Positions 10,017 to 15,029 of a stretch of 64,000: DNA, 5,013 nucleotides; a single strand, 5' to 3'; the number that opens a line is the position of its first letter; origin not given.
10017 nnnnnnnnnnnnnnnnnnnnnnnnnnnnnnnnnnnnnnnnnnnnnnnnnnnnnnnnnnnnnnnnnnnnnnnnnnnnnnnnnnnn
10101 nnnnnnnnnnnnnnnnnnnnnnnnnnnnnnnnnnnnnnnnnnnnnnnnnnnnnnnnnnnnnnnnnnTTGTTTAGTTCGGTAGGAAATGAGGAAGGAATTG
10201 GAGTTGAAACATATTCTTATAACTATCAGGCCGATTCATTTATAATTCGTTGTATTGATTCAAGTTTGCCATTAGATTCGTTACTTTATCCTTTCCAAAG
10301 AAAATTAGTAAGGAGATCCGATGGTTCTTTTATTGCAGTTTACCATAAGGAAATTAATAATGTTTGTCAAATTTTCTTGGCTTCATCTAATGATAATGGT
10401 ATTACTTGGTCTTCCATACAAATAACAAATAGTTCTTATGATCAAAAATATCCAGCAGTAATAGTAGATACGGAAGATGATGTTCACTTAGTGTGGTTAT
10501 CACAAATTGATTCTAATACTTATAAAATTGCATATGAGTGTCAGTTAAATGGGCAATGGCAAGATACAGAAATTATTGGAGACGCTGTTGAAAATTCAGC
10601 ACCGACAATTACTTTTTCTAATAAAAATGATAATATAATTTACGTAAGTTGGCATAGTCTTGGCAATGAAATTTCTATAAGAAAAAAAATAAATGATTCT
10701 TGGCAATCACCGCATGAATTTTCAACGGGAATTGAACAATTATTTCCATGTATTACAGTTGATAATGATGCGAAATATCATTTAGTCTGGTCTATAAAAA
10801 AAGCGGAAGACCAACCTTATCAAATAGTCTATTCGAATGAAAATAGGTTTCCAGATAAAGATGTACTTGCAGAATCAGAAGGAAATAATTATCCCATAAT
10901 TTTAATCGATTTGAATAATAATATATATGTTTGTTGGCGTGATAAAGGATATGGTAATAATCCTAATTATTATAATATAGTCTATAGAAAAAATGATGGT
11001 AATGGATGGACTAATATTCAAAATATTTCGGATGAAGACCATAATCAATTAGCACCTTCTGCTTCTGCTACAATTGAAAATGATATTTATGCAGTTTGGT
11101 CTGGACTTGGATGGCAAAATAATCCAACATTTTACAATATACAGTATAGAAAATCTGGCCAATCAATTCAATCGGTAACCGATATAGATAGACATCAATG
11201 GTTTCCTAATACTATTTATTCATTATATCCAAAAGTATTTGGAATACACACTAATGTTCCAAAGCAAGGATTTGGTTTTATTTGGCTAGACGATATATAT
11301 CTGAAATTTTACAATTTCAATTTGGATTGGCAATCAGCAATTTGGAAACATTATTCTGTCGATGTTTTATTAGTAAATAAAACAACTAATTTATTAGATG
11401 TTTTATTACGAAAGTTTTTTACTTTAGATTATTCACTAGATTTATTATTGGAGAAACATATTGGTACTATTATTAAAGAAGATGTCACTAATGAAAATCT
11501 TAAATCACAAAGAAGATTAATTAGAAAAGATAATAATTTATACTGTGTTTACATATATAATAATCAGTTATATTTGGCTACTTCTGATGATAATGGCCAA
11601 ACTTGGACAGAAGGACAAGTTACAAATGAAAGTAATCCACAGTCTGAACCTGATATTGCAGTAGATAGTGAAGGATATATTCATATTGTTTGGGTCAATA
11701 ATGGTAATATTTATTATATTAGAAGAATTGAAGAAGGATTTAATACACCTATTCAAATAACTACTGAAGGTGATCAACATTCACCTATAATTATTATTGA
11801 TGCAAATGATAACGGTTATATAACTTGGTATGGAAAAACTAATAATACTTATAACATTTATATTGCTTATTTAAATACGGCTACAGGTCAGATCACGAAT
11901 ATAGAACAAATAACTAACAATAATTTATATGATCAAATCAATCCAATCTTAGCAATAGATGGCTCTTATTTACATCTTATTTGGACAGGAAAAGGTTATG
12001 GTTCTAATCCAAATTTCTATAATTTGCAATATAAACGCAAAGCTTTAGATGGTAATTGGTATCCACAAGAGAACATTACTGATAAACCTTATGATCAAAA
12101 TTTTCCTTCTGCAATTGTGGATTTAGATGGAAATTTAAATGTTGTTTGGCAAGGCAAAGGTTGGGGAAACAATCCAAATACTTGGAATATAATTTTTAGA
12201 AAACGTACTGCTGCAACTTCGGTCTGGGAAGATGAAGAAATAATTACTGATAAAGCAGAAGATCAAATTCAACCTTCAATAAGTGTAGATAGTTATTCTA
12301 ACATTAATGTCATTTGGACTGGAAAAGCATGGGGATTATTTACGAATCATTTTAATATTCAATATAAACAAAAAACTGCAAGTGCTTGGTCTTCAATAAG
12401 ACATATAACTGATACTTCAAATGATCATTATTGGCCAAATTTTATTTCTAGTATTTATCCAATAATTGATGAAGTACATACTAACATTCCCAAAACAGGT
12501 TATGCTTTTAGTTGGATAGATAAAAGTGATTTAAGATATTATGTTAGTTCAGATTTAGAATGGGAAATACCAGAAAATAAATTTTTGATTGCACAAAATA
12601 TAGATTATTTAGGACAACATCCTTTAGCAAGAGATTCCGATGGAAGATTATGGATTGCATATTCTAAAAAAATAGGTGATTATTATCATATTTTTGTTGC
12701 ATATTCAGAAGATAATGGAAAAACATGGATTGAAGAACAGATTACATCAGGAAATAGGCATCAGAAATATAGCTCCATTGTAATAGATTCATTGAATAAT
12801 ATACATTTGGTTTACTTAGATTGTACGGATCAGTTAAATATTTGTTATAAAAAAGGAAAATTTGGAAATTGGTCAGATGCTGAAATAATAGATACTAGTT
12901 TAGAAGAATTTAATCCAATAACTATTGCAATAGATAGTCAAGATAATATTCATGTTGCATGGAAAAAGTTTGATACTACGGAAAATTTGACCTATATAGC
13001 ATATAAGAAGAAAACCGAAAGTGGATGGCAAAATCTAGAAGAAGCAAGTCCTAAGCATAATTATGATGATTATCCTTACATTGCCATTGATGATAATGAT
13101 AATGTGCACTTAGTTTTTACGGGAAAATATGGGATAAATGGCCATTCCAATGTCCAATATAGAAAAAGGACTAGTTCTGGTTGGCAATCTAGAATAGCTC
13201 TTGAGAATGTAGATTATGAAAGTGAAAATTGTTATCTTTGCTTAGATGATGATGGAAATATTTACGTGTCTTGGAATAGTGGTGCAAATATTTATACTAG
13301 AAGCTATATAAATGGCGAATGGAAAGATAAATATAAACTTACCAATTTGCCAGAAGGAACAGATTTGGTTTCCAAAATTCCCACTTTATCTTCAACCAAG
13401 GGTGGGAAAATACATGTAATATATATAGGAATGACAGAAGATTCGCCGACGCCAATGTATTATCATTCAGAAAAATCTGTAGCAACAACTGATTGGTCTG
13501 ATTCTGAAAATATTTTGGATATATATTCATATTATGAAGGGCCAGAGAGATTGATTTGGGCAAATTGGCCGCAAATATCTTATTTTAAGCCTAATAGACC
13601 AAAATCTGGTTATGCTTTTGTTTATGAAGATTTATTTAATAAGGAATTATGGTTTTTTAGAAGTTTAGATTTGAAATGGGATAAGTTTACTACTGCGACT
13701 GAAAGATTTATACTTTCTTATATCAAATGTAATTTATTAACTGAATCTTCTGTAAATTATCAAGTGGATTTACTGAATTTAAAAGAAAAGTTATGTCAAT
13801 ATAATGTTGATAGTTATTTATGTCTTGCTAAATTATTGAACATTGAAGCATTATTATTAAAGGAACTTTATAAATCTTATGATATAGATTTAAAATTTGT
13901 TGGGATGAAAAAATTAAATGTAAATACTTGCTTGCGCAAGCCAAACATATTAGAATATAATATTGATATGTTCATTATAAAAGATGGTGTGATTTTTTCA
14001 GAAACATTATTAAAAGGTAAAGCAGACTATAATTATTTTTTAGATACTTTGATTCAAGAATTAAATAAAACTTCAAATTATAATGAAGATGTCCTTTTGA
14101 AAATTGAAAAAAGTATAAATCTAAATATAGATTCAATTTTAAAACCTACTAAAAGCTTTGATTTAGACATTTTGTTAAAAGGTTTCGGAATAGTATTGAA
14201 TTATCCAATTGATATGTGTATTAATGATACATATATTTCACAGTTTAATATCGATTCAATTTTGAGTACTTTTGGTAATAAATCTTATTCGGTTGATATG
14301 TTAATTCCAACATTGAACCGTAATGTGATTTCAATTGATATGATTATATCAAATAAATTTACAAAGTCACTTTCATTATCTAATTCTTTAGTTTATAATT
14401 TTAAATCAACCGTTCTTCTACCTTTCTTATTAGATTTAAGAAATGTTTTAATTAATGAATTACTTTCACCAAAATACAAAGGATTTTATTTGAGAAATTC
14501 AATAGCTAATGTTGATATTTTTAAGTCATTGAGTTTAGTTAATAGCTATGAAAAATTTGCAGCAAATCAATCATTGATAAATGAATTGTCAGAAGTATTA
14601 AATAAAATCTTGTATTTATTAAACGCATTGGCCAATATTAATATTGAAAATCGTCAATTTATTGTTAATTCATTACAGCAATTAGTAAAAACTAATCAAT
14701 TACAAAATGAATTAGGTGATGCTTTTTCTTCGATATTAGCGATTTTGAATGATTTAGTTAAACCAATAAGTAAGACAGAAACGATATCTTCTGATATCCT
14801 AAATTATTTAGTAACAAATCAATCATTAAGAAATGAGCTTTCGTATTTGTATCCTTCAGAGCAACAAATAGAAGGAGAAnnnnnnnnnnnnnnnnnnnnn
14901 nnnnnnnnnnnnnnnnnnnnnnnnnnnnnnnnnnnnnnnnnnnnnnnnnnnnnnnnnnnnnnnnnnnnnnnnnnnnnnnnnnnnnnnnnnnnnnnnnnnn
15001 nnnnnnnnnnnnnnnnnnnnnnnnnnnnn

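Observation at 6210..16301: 3363-aa single-ORF tail protein combining four lectin-type modules, three BNR propellers, a repeat shaft and a hub-like C-terminus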

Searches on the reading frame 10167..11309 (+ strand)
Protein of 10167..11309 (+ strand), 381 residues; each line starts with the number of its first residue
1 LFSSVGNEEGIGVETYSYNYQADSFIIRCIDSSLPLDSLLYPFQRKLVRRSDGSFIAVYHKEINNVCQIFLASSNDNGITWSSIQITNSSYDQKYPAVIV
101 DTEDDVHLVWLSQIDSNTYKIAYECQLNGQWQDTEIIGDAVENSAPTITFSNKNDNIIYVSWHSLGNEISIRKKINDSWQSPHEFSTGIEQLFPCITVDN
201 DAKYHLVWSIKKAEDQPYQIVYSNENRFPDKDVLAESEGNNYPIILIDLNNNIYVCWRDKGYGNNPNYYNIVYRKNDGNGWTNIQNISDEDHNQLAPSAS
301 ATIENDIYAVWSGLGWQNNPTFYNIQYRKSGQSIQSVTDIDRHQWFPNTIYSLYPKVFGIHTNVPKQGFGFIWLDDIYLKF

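Call 33: search_protein_families(library=pfam, proteins=[window:10167-11309:+], max_evalue=1)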
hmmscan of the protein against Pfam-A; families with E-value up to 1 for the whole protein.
window:10167-11309:+ (381 aa): 5 families
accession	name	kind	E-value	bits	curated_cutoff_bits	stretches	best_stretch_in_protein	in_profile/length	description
PF13088.12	BNR_2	-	3.7e-07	30.2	31.4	1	40-205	109-276/277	BNR repeat-like domain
PF15892.11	BNR_4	-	0.00042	20.2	27.3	1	238-291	92-145/272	BNR repeat-containing family member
PF24316.1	Tli3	-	0.022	15.5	27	1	41-102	49-122/129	T6SS Tli3 immunity protein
PF21471.3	Reelin_subrepeat-B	-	0.024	14.8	27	1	64-100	55-91/127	Reelin subrepeat B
PF02793.27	HRM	-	0.35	11.7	26.2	0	112-134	32-54/66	Hormone receptor domain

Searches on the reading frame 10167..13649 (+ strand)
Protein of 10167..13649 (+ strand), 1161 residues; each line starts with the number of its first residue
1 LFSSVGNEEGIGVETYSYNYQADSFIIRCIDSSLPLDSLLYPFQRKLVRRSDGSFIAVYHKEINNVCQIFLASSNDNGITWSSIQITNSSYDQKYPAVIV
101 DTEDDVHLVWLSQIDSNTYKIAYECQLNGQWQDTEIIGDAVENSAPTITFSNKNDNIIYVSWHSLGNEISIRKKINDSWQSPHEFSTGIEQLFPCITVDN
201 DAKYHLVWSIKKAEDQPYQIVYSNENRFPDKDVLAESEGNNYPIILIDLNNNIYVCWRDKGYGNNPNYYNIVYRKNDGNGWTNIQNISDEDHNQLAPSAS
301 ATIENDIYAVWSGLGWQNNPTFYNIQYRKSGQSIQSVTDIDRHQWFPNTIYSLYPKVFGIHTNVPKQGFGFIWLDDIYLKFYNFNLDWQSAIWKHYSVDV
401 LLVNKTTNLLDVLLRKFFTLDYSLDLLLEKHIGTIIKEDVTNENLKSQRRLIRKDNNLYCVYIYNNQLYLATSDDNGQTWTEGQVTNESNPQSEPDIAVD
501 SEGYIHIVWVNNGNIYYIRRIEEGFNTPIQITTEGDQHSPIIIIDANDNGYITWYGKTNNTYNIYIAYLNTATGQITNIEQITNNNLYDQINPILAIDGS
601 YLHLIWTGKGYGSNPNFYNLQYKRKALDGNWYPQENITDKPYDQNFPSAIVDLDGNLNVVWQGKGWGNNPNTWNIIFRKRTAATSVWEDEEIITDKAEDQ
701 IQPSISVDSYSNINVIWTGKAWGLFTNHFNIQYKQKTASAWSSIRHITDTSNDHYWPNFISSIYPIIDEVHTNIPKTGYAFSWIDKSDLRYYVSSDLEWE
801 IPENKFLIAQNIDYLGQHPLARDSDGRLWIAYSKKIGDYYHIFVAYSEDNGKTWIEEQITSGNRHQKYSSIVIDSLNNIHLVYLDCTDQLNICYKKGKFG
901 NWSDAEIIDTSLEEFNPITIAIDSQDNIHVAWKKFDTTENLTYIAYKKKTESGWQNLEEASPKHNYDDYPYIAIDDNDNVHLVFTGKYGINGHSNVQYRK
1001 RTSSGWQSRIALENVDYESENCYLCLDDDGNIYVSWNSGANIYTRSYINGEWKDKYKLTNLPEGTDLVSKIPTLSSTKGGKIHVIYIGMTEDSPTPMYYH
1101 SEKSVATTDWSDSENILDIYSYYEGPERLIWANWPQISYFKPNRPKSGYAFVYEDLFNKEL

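Call 74: search_dna_similar(query=window:10167-13649:+, collection=phages, mode=protein, max_evalue=0.001, max_rows=20)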
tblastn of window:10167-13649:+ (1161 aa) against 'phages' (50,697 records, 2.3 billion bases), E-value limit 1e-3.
No match.

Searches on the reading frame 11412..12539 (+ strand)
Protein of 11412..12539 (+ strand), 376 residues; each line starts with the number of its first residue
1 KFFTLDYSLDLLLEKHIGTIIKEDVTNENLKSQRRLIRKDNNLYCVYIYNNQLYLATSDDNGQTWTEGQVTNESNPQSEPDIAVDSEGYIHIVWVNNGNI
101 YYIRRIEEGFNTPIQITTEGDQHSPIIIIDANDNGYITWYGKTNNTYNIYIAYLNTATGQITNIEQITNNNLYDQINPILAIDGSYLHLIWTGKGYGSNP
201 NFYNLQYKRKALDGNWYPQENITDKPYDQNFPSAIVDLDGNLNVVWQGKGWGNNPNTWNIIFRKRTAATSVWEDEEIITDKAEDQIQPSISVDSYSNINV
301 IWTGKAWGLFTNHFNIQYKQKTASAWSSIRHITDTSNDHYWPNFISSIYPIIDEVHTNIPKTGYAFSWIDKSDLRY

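Call 33: search_protein_families(library=pfam, proteins=[window:11412-12539:+], max_evalue=1)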
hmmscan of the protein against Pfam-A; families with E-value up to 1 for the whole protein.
window:11412-12539:+ (376 aa): 3 families
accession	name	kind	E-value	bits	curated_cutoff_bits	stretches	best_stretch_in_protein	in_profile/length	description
PF13088.12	BNR_2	-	0.00022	21.1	31.4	1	37-97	169-228/277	BNR repeat-like domain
PF02012.26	BNR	-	0.035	14.5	27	1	57-66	2-11/12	BNR/Asp-box repeat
PF12068.14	PH_RBD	-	0.042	13.8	22.4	1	74-127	61-110/149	Rab-binding domain (RBD)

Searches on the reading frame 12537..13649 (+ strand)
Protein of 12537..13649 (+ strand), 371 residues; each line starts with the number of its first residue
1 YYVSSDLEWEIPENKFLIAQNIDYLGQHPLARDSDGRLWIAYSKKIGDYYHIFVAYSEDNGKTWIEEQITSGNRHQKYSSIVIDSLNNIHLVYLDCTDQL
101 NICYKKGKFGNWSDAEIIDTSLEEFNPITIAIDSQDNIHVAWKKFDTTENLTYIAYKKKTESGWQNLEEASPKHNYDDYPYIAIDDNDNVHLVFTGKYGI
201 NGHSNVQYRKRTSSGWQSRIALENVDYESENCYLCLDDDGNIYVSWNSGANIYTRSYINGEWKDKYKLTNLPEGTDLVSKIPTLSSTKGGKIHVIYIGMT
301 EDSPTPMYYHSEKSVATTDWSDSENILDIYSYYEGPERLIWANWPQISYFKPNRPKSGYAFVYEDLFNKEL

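Call 33: search_protein_families(library=pfam, proteins=[window:12537-13649:+], max_evalue=1)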
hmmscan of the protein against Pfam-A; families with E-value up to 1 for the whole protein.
window:12537-13649:+ (371 aa): 9 families
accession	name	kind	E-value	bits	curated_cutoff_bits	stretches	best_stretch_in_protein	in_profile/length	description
PF15892.11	BNR_4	-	3.5e-06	27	27.3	1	103-247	16-168/272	BNR repeat-containing family member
PF13088.12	BNR_2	-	1e-05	25.5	31.4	1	9-191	94-276/277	BNR repeat-like domain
PF07494.17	Reg_prop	-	0.0006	20.2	20.4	1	30-41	10-21/24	Two component regulator propeller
PF21605.3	CRLF2-like_D2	-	0.011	16.2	27.3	1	134-170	12-48/94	Cytokine receptor-like factor 2-like, D2 domain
PF24316.1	Tli3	-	0.023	15.5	27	1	50-83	82-120/129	T6SS Tli3 immunity protein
PF01436.27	NHL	-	0.085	13.4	20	0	234-245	7-18/28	NHL repeat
PF14192.12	DUF4314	-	0.12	12.8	27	0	236-251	41-56/69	Domain of unknown function (DUF4314)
PF19410.4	DUF5980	-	0.14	13.1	27.1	1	249-290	9-52/97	Family of unknown function (DUF5980)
PF06739.17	SBBP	-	0.21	12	20.5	0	127-141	15-29/38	Beta-propeller repeat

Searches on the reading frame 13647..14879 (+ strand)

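Call 33: search_protein_families(library=pfam, proteins=[window:13647-14879:+], max_evalue=1)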
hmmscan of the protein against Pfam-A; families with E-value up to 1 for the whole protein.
window:13647-14879:+ (411 aa): 1 family
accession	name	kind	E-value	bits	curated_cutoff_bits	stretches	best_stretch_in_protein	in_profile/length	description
PF23944.1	DUF7278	-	0.038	14.7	27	0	378-406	21-49/70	Profilin-like domain of unknown function (DUF7278)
